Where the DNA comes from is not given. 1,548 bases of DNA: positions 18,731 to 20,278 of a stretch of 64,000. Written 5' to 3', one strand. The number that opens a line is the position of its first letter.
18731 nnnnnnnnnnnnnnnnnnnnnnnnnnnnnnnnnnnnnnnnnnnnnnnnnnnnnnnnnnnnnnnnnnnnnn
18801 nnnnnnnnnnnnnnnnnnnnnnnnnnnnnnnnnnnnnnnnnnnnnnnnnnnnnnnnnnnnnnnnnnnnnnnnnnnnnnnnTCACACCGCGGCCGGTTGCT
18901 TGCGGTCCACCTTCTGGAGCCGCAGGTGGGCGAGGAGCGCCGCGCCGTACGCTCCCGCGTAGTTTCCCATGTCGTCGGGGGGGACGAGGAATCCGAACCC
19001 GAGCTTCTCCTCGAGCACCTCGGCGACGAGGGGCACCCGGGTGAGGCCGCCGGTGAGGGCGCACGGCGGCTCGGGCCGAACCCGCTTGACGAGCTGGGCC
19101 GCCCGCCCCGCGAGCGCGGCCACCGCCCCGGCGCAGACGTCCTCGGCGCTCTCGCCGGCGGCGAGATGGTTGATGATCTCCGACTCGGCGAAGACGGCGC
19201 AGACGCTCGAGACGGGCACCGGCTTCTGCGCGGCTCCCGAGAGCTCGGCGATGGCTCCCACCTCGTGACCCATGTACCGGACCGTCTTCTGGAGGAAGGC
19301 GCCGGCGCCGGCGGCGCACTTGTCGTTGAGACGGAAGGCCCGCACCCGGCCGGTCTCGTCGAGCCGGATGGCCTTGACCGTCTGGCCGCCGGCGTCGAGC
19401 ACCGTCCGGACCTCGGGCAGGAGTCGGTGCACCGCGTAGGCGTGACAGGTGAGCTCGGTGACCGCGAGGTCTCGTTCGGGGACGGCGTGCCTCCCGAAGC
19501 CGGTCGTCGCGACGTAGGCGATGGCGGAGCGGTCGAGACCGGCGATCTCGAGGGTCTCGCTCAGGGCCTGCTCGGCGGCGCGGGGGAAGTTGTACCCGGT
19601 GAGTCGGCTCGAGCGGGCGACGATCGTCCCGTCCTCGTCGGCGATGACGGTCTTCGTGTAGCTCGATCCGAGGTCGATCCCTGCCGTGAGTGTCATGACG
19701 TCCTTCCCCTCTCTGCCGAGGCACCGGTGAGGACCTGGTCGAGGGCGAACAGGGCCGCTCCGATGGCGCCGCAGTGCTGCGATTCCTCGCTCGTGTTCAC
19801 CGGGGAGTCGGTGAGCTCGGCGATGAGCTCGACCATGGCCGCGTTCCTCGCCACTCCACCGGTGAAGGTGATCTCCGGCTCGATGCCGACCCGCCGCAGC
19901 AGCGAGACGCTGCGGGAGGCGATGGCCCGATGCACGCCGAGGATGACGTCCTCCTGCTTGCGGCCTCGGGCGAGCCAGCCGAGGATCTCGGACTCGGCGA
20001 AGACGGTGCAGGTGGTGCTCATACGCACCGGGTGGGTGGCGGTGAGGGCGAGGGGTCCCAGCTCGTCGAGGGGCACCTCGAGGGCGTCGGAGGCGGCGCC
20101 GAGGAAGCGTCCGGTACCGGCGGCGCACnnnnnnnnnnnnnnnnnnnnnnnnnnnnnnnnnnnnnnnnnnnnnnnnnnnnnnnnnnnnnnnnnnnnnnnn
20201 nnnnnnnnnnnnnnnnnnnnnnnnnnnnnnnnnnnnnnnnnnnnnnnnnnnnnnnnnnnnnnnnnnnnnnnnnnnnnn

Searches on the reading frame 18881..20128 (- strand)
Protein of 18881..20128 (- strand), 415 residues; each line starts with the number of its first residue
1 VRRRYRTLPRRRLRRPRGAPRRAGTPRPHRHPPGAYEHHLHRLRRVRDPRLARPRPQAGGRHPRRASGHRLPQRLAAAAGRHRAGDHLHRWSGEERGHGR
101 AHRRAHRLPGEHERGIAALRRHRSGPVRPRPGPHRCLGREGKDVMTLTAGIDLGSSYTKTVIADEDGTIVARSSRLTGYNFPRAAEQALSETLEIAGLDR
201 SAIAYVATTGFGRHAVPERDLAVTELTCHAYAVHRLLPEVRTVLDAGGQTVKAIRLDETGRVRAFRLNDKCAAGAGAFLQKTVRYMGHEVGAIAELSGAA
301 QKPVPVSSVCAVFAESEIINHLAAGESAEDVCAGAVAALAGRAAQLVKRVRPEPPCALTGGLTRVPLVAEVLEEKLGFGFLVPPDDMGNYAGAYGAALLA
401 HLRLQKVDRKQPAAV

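Call 3: search_protein_families(library=pfam, proteins=[window:18881-20128:-])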
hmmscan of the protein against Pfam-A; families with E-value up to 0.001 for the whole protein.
window:18881-20128:- (415 aa): 2 families
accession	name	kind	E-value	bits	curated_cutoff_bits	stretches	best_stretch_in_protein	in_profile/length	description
PF01869.26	BcrAD_BadFG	-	5.9e-51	174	31.5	1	150-400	2-271/271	BadF/BadG/BcrA/BcrD ATPase family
PF00370.27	FGGY_N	-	0.00022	21.3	28.8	0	149-183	3-37/245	FGGY family of carbohydrate kinases, N-terminal domain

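Call 4: search_protein_families(library=ncbifam, proteins=[window:18881-20128:-])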
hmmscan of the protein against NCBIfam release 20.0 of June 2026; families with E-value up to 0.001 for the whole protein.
window:18881-20128:- (415 aa): 5 families
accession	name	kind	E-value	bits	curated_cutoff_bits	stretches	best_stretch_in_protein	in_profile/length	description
TIGR00241.1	CoA_E_activ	domain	1.7e-56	191.6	125.4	1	148-399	2-248/248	acyl-CoA dehydratase activase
TIGR03192.1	benz_CoA_bzdQ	equivalog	6.9e-43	147.2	380.2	1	140-406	26-292/293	benzoyl-CoA reductase, bzd-type, subunit Q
TIGR02261.1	benz_CoA_red_D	equivalog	4.2e-40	137.6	312.85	1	146-398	1-260/262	benzoyl-CoA reductase subunit D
TIGR02259.1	benz_CoA_red_A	equivalog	7.1e-33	114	578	1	203-350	230-378/432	benzoyl-CoA reductase subunit A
TIGR03286.1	methan_mark_15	hypoth_equivalog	5.3e-28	98.1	455.75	1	145-400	143-401/404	methanogenesis marker 15 protein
